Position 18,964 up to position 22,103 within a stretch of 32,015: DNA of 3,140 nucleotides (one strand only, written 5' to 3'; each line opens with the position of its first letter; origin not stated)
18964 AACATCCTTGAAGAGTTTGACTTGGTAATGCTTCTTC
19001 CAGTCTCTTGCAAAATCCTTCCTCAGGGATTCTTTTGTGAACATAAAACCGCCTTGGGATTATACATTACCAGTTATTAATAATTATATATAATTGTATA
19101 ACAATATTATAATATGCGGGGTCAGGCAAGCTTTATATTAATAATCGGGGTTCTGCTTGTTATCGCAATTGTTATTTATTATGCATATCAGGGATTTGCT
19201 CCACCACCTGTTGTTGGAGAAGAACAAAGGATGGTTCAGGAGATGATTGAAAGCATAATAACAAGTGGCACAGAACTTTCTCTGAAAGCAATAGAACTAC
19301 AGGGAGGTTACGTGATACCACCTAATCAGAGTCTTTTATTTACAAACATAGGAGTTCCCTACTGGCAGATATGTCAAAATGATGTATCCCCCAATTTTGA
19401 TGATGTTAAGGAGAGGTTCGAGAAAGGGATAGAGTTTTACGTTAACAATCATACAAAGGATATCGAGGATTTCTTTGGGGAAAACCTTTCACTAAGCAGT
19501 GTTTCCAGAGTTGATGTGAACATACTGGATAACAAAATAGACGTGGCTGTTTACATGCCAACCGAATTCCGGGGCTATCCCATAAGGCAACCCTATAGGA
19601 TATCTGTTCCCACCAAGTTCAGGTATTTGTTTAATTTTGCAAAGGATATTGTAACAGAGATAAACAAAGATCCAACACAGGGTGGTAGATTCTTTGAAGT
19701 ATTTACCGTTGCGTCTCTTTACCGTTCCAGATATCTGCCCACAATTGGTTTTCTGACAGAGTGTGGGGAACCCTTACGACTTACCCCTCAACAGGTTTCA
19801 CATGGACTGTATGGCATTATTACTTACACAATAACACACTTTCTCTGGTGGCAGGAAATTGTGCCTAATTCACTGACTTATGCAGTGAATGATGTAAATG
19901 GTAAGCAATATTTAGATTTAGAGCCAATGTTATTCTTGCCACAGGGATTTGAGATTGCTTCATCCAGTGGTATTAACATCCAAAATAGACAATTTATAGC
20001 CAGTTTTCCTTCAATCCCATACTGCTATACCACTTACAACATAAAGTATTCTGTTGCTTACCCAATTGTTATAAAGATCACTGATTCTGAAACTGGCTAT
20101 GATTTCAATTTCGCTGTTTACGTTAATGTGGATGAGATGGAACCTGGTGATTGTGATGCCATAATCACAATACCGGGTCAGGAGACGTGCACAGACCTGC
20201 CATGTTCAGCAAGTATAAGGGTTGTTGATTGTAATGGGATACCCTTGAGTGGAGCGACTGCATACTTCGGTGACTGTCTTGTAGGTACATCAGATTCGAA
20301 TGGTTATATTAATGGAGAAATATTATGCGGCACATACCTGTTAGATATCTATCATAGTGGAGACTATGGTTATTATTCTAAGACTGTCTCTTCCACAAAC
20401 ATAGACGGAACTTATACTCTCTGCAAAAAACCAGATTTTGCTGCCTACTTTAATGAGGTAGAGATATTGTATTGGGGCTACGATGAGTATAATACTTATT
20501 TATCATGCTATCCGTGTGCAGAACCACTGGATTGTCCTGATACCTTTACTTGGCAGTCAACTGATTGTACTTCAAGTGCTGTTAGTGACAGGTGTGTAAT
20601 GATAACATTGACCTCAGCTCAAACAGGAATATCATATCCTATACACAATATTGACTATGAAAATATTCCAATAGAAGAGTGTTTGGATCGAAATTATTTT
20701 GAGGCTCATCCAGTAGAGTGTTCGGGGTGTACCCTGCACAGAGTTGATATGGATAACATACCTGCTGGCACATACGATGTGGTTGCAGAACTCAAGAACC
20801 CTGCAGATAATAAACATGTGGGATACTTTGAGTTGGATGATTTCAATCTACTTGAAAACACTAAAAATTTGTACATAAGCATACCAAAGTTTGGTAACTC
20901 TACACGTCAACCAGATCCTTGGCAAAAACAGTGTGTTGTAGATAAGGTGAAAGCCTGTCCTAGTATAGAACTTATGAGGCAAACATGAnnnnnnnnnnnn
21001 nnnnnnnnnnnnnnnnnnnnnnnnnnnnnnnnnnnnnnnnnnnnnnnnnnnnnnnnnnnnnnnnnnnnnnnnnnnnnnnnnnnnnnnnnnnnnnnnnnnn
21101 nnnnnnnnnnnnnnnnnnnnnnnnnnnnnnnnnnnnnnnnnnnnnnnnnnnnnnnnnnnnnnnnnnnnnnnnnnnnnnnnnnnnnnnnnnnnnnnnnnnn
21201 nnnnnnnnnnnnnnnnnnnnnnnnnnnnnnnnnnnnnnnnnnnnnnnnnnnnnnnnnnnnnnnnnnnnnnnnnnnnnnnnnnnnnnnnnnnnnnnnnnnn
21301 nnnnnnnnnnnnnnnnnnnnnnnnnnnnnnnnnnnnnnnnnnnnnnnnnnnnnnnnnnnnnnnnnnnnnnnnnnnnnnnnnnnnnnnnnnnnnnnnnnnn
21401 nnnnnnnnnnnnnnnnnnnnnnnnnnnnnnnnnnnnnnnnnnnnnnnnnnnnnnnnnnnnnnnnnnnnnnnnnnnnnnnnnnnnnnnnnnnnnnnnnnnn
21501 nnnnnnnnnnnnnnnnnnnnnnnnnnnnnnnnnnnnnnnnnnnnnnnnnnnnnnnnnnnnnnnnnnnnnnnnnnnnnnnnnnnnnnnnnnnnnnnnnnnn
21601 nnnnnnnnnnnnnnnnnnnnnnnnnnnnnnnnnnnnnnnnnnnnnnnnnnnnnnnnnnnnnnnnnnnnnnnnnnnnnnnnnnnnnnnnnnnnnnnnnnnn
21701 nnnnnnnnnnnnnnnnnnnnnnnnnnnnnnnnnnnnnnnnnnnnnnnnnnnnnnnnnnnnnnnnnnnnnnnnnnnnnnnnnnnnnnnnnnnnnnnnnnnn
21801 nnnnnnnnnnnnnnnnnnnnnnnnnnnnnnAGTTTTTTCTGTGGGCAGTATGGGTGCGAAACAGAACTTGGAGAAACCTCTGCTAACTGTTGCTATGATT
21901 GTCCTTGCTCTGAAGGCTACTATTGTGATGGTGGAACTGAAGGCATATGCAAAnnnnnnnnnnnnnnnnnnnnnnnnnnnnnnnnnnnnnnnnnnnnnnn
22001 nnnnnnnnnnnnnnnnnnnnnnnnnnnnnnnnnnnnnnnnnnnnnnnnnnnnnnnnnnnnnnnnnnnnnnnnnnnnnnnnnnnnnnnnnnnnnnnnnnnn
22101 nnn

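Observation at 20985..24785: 1266-aa protein with four [8-Cys module + beta domain] repeats: an uncharacterised Cys-rich surface architecture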

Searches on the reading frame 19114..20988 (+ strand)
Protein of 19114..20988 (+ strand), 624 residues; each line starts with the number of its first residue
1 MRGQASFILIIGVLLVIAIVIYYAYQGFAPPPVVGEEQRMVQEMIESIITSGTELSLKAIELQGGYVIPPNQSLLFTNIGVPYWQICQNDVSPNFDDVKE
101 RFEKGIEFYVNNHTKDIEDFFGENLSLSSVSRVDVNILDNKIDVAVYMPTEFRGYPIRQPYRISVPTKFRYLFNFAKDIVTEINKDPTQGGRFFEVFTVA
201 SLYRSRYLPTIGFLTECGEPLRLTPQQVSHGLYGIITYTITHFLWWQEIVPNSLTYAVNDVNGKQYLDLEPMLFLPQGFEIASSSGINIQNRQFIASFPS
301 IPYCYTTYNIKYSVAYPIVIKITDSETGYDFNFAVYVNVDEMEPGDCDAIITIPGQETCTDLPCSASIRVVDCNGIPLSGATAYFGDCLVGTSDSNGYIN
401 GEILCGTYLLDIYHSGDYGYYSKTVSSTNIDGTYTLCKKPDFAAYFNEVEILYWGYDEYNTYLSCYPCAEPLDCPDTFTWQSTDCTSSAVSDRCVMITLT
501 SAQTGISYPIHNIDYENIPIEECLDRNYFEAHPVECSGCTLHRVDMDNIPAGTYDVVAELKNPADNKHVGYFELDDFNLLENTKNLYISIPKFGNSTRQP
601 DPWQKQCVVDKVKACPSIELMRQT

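Call 4: search_protein_families(library=pfam, proteins=[window:19114-20988:+], max_evalue=1)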
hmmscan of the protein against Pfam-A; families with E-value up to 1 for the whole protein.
window:19114-20988:+ (624 aa): 0 families
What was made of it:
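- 19114..20988 (+): Partner gene, 624 aa. It has an N-terminal prepilin-like (class III-like) signal/anchor MRGQASF plus a hydrophobic helix (aa 1-25), a long helix, an α/β domain and β-sandwich domains. It has 20 Cys. No Pfam hit (call 4).
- On Granulin (PF00396): There is no Pfam hit (call 4).
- On EGF-like / laminin-type EGF modules: There is no Pfam EGF hit (call 4).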

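Call 13: search_protein_families(library=ncbifam, proteins=[window:19114-20985:+], max_evalue=1)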
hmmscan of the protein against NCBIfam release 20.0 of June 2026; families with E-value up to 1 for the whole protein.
window:19114-20985:+ (624 aa): 1 family
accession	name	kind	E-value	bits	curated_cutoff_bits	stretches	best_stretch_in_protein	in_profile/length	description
NF040788.1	S-lay_SlaB_Mtsph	equivalog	0.09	11.7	700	1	364-428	121-184/416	S-layer protein SlaB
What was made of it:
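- On Sulfolobales SlaB: Only the partner matches, at E 0.09 and 11.7 bits against a cut-off of 700 (call 13).
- Closest known: Sulfolobales S-layer pair SlaA/SlaB. Different: There is no sequence-family match (calls 4, 13).
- It also has a faint NCBIfam SlaB hit (E 0.09, call 13). The NCBIfam score is 11.7 bits against a cut-off of 700 (call 13).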

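Call 18: find_homologous_proteins(query=window:19114-20985:+, max_evalue=0.001)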
Query window:19114-20985:+ (624 aa): 16 proteins with E <= 0.001 among 6425 candidates.
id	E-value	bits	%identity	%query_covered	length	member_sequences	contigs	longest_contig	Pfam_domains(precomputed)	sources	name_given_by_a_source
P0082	0.0e+0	1466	100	100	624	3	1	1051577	-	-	-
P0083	0.0e+0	1025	71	100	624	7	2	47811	-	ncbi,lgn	-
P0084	0.0e+0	1022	70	100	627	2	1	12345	-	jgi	-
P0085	7.6e-274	928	63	99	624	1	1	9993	-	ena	-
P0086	3.0e-269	913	61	100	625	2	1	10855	-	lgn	-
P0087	3.1e-229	781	55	99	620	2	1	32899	-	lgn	-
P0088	1.2e-213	729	53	100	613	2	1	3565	-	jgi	jgi:hypothetical protein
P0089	1.3e-212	726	54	100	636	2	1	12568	-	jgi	jgi:hypothetical protein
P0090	7.9e-209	713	54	99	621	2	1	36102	-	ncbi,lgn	-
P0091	7.4e-204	697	53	99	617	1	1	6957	-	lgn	-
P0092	1.1e-200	686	50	100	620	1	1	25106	-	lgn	-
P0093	2.6e-190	652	48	99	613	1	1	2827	-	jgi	jgi:hypothetical protein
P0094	9.4e-96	340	35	95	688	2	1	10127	-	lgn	-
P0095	1.3e-81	293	32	99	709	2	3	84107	-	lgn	-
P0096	1.6e-70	256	32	62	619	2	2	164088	-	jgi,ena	-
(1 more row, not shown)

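Call 44: search_solved_structures(query=A4, max_evalue=10)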
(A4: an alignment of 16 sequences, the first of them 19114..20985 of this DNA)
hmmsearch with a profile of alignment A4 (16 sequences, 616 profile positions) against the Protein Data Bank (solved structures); distinct sequences matched with E-value up to 10: 0.

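Call 55: find_homologous_proteins(query=A4, max_evalue=0.001)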
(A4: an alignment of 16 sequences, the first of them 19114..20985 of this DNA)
Query A4 (16 sequences) (624 aa, profile of the alignment): 16 proteins with E <= 0.001 among 7266 candidates.
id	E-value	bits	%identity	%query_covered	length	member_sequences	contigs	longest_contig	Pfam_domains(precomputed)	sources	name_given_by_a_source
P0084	0.0e+0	1033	70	100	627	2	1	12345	-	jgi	-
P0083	2.7e-295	999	71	100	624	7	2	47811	-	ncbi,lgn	-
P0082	4.8e-295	998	100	100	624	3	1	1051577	-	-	-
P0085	1.3e-294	997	63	99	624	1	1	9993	-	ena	-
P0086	1.7e-289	980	61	100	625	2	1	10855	-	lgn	-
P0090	8.5e-284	961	54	99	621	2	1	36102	-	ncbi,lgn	-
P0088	2.3e-282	956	53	100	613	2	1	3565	-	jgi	jgi:hypothetical protein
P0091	9.6e-282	954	53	99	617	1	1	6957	-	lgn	-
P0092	2.2e-278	943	50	100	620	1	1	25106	-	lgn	-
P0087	6.2e-277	938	55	99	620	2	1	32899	-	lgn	-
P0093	1.1e-275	934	48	99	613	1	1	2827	-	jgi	jgi:hypothetical protein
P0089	1.5e-270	917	54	100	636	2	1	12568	-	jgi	jgi:hypothetical protein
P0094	3.4e-213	728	35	95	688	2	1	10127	-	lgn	-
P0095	6.5e-205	700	32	99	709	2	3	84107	-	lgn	-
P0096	5.8e-183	628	32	62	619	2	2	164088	-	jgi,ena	-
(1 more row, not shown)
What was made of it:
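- Tried and rejected: A profile search to deepen the partner family returned the same 16 proteins (call 55).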

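Call 73: predict_structure(alignment_id=A4)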
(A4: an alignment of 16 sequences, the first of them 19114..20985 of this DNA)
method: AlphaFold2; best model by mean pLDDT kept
length: 624 residues; sequences in the alignment: 16
mean_pLDDT: 79.9   pTM: 0.55
mean pLDDT of the five models: 79.9, 77.8, 77.5, 76.7, 71.0
residues with pLDDT >= 90: 158; 70-90: 352; 50-70: 83; < 50: 31
segments of 3 or more residues with pLDDT < 50: 1-4, 26-33, 296-303, 349-358
pLDDT, mean of each block of 10 residues (from residue 1): 58 73 47 62 88 88 75 79 85 90 91 82 85 93 94 85 93 93 86 90 86 70 77 92 88 83 90 88 69 50 66 89 90 90 67 37 82 89 78 91 81 78 85 89 87 64 62 56 75 87 78 76 75 81 83 91 84 90 90 73 76 77 90
secondary structure, 60 per line:
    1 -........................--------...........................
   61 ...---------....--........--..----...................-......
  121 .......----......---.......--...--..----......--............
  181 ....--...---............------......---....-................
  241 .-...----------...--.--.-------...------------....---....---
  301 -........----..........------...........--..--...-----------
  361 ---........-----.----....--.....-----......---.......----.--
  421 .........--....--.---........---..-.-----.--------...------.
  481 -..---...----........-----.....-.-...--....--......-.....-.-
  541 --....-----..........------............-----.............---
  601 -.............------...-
elements in order: H2-25 H34-63 E73-76 E79-86 H95-113 H115-124 E125-127 E132-137 E141-147 E150-152 E161-166 H169-184 H193-204 E211-216 E220-223 H225-241 E243-245 E256-258 E272-274 E287-290 E294-297 E302-309 E314-323 E330-340 E364-371 E382-385 E388-392 E398-403 E407-413 E421-426 E432-435 E442-449 E487-489 E494-501 E507-511 H520-523 H526-531 H533-537 E543-546 E552-561 E568-579 E585-597 H602-614 E621-623
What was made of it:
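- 19114..20988 (+): The AF2 model has pLDDT 79.9 (call 73).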

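Call 76: fold_search(model_id=the predicted structure, library=pdb)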
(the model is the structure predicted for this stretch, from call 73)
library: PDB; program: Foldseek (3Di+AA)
matches with E <= 10: 919; with E <= 0.001: 11
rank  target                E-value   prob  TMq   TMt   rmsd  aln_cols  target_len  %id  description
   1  8qox_B                2.8e-05  0.99  0.12  0.16  22.8       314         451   12  Two-component assembly of SlaA and SlaB S-layer proteins of Sulfolobus acidocaldarius (released 2024-02-21)
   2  4oq1                  3.4e-05  0.98  0.15  0.24  15.8       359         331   10  Structure of the Streptococcal ancillary pilin (released 2014-04-23)
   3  5xya                  7.9e-05  0.66  0.12  0.07  30.3       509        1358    8  Crystal structure of a serine protease from Streptococcus species (released 2018-08-08)
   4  6m48_A                1.7e-04  0.33  0.11  0.09  25.8       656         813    8  Crystal structure of pilus adhesin, SpaC from Lactobacillus rhamnosus GG - P21212 form (released 2020-07-29)
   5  6vjb                  3.5e-04  0.75  0.11  0.07  21.1       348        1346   10  Crystal structure of a catalytically inactive CXC Chemokine-degrading protease SpyCEP from Streptococcus pyogenes (released 2020-04-15)
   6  5xyr                  3.5e-04  0.63  0.13  0.07  30.3       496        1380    8  Crystal structure of a serine protease from Streptococcus species (released 2018-08-08)
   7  2nsm                  7.6e-04  1.00  0.11  0.17   2.4        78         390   20  Crystal structure of the human carboxypeptidase N (Kininase I) catalytic domain (released 2007-04-24)
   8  7aml_A                7.6e-04  0.13  0.08  0.08  25.1       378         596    8  RET/GDNF/GFRa1 extracellular complex Cryo-EM structure (released 2021-01-13)
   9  3ubg_B                8.0e-04  0.14  0.06  0.11  22.1       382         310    8  Crystal structure of Drosophila N-cadherin EC1-3, II (released 2011-12-21)
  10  3rkp_B                8.5e-04  0.85  0.11  0.18  18.1       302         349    7  Crystal structure of BcpA*(D312A), the major pilin subunit of Bacillus cereus (released 2012-05-30)
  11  8fia_A                9.5e-04  0.95  0.11  0.04  17.4       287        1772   11  The structure of fly Teneurin self assembly (released 2023-05-03)
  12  9ijj_4K               1.2e-03  0.16  0.08  0.12  24.8       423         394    8  In situ structure of the central apparatus in mouse sperm axoneme. (released 2025-06-04)
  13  6m7c                  1.3e-03  0.51  0.10  0.19  15.8       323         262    9  Crystal structure of C-terminal fragment of pilus adhesin SpaC from Lactobacillus rhamnosus GG (released 2020-07-29)
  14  3kpt_A                1.4e-03  0.99  0.10  0.16  12.2       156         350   15  Crystal structure of BcpA, the major pilin subunit of Bacillus cereus (released 2009-11-24)
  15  9fxb_D                1.5e-03  0.90  0.13  0.13  16.0       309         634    8  Cryo-EM structure of the type 1 pilus assembly platform as part of the FimI-bound chaperone-usher pilus complex (FimDH (released 2025-06-04)
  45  9hfj                  6.2e-03  1.00  0.10  0.69   2.9        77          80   25  Crystal structure of the NTE domain of SusCdex (BT3090) dextran transporter (released 2025-11-26)
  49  9k1u_B                7.8e-03  0.99  0.09  0.49   4.4        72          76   19  crystal structure of Rtks and Ppka complex (released 2025-10-22)
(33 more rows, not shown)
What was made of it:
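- On Sulfolobales SlaB: The partner gives E 2.8e-5 and prob 0.99, but TM 0.12/0.16 and rmsd 22.8 Å over 314 columns (call 76).
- Closest known: Sulfolobales S-layer pair SlaA/SlaB. Same: The partner's top Foldseek hit is SlaB (call 76).
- The partner's best Foldseek hit is SlaB 8qox_B (E 2.8e-5, prob 0.99, call 76). The SlaB similarity has TM-scores of 0.12-0.16 and rests on a generic CarboxypepD_reg-like β-sandwich (call 76).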

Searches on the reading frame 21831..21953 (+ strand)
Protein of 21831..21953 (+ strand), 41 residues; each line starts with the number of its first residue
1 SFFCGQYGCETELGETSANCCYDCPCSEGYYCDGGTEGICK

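Call 45: search_protein_representatives(alignment_id=A3)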
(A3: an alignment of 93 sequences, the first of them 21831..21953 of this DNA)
Query: 93 sequences, 45 profile positions. Proteins with E-value up to 0.001 (for the whole library): 574; up to 1e-10: 182; up to 1e-30: 27. The best 150 are listed.
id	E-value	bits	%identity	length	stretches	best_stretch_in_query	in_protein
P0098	5.0e-44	164.2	-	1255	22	3-26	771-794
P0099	1.1e-40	153.6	-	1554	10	2-43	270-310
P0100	1.6e-40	153.0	-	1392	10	2-44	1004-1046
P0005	1.2e-39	150.2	-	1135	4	1-45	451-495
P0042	7.6e-39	147.7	-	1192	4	1-44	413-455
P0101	1.7e-38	146.6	-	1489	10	1-44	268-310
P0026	3.0e-38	145.8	-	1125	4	1-44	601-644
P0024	5.8e-38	144.8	-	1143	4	2-44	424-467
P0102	7.5e-38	144.5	-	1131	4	1-44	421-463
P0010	2.3e-36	139.7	-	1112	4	1-44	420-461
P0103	8.9e-36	137.8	-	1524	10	2-43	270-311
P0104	1.7e-35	136.9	-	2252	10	2-43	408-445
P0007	3.4e-35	136.0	-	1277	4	1-45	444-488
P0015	4.3e-35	135.7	-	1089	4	1-44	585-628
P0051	2.1e-34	133.4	-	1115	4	1-45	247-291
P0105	4.6e-34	132.4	-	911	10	2-34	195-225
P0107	3.2e-33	129.7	-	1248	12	1-24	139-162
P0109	3.9e-31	123.0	-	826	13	2-24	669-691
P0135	3.3e-22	94.4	-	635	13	2-24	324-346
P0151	1.1e-18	83.2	-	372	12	2-28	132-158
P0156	9.3e-18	80.2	-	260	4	2-35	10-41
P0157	1.7e-17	79.3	-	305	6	2-35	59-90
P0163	2.0e-16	75.9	-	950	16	2-36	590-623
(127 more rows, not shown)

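Call 46: search_protein_families(library=pfam, proteins=[P0098, P0099, P0100, P0105, P0107, P0109, P0135, P0151, P0156, P0163], max_evalue=0.01)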
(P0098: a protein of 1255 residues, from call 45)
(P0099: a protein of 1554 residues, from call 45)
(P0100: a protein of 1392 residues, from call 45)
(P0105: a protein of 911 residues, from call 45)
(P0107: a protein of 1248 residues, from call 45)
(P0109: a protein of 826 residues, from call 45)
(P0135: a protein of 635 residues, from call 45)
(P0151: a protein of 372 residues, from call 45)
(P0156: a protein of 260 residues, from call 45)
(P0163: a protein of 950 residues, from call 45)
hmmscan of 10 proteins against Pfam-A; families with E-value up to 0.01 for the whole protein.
P0098 (1255 aa): 3 families
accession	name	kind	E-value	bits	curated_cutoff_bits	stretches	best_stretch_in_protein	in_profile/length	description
PF00932.25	LTD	-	1.5e-07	32.2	34.3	1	1073-1189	4-102/109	Lamin Tail Domain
PF01067.28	Calpain_III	-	7.7e-05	23.4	21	0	207-233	110-136/137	Calpain large subunit, domain III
PF04151.21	PPC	-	0.00016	22.9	25.9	0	371-436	4-66/70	Bacterial pre-peptidase C-terminal domain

P0099 (1554 aa): 0 families

P0100 (1392 aa): 0 families

P0105 (911 aa): 0 families

P0107 (1248 aa): 3 families
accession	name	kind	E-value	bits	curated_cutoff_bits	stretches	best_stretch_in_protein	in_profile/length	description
PF19077.6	Big_13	-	9.6e-08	32.9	27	1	1113-1183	30-100/102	Bacterial Ig-like domain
PF22540.1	RET_CRD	-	2.7e-05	24.8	26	1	408-453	41-87/103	RET, Cysteine Rich Domain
PF17936.7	Big_6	-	0.0022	18.6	27.6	1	1115-1174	18-75/83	Bacterial Ig domain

P0109 (826 aa): 2 families
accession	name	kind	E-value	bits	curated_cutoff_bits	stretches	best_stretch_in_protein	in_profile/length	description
PF08239.17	SH3_3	-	7.2e-08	32.9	27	1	158-210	1-53/54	Bacterial SH3 domain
PF06347.19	SH3_4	-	0.0024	18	24.1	1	160-210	5-54/56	Bacterial SH3 domain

P0135 (635 aa): 1 family
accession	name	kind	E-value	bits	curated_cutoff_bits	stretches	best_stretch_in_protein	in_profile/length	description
PF04773.18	FecR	-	4.5e-08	33.9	24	1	88-181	2-90/97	FecR protein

P0151 (372 aa): 0 families

P0156 (260 aa): 0 families

P0163 (950 aa): 0 families

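Call 48: search_protein_families(library=ncbifam, proteins=[P0098, P0099, P0105, P0109, P0151, P0156, P0157, P0163], max_evalue=0.1)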
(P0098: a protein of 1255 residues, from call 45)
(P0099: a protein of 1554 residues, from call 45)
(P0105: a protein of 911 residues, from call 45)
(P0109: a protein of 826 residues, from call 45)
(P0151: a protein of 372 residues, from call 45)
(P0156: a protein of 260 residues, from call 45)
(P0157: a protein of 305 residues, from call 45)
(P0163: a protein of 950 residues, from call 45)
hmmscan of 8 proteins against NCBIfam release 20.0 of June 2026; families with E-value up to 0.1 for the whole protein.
P0098 (1255 aa): 1 family
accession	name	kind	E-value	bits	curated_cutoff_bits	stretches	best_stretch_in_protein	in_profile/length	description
NF038127.1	FDP_fam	subfamily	2.9e-14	53.7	29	3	370-459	19-126/150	DVUA0089 family protein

P0099 (1554 aa): 0 families

P0105 (911 aa): 0 families

P0109 (826 aa): 2 families
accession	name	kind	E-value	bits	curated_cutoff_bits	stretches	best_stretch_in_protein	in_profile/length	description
NF040678.1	EntFM_CwpFM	equivalog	2.5e-06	26.8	720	1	156-213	137-192/430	enterotoxin EntFM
TIGR03900.1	prc_long_Delta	hypoth_equivalog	0.071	11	660.95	1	141-217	781-856/973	MXAN_5808 family serine peptidase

P0151 (372 aa): 0 families

P0156 (260 aa): 0 families

P0157 (305 aa): 0 families

P0163 (950 aa): 0 families

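Call 80: search_solved_structures(query=A3, max_evalue=10, show_alignments=3)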
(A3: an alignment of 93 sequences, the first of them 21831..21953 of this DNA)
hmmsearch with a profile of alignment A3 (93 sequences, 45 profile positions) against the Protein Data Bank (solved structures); distinct sequences matched with E-value up to 10: 0.

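Call 90: find_encoding_contigs(protein=P0105, flank=6000, max_places=1)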
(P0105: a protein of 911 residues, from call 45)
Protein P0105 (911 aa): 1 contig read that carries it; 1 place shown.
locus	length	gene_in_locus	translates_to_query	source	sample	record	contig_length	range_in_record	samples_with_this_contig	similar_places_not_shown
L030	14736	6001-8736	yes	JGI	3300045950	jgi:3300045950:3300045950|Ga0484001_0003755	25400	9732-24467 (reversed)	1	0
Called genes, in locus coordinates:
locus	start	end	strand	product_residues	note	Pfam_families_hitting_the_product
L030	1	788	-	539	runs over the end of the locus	PF00069:Pkinase, PF01636:APH (weak), PF07714:PK_Tyr_Ser-Thr, PF03109:ABC1 (weak)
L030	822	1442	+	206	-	PF01033:Somatomedin_B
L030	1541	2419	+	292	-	PF07719:TPR_2 (faint), PF13424:TPR_12 (faint)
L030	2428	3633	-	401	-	PF13173:AAA_14, PF13635:DUF4143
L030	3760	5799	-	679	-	PF14344:DUF4397, PF03372:Exo_endo_phos (weak)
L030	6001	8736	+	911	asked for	-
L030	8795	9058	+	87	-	-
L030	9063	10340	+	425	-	PF16697:Yop-YscD_cpl, PF00498:FHA, PF00158:Sigma54_activat, PF01078:Mg_chelatase (faint), PF14532:Sigma54_activ_2 (weak), PF07728:AAA_5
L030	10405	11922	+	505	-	PF04185:Phosphoesterase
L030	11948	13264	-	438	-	PF01595:CNNM, PF00571:CBS (weak), PF03471:CorC_HlyC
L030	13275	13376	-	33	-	-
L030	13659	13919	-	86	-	-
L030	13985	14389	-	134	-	PF05168:HEPN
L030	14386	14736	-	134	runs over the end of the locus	PF01909:NTP_transf_2, PF18765:Polbeta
